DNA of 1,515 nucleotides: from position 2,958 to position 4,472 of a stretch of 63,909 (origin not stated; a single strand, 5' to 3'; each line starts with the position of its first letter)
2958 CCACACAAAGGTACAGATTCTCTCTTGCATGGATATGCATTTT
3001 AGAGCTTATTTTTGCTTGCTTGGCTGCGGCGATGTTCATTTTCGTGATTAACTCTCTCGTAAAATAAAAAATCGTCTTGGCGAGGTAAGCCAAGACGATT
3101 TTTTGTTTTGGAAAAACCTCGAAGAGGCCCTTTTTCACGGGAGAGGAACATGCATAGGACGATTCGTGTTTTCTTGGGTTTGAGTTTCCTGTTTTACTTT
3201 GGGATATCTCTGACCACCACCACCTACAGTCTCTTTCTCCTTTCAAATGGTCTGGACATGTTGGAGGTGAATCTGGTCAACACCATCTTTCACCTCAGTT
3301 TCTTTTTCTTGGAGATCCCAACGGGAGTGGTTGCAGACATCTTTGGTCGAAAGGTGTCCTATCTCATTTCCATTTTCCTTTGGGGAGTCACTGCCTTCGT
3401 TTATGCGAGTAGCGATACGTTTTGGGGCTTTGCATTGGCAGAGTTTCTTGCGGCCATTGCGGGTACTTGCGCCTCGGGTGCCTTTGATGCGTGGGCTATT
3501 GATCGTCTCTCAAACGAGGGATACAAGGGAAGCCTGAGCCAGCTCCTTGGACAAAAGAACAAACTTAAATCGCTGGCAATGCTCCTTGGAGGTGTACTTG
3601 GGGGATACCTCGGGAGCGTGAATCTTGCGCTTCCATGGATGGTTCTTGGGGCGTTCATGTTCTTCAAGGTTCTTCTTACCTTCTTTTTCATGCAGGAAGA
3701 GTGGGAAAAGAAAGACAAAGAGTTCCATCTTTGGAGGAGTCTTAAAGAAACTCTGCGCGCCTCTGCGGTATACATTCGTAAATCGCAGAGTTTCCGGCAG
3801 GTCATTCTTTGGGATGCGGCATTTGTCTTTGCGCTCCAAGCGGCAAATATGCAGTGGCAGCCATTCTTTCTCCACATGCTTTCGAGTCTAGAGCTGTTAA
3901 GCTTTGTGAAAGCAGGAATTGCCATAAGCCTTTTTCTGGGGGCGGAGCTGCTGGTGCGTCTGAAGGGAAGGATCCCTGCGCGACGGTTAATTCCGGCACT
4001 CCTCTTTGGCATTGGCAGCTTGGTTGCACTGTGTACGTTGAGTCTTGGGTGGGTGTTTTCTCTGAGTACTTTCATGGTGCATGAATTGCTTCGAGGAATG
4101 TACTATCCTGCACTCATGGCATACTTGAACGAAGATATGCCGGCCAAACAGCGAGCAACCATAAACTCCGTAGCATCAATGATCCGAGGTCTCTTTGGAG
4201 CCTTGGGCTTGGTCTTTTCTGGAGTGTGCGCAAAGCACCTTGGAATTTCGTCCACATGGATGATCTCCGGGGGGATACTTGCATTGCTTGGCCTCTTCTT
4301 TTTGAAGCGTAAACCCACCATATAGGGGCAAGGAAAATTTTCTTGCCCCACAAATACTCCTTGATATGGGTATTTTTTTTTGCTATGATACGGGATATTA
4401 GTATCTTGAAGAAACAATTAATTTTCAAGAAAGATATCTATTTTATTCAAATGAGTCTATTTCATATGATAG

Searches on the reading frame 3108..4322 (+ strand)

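Call 84: search_protein_families(library=pfam, max_evalue=0.01, proteins=[window:3108-4322:+])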
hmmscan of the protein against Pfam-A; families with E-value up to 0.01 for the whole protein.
window:3108-4322:+ (405 aa): 1 family
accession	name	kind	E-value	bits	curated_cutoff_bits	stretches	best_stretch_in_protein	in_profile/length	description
PF07690.21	MFS_1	-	1.8e-28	99.9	33.4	2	24-367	3-346/347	Major Facilitator Superfamily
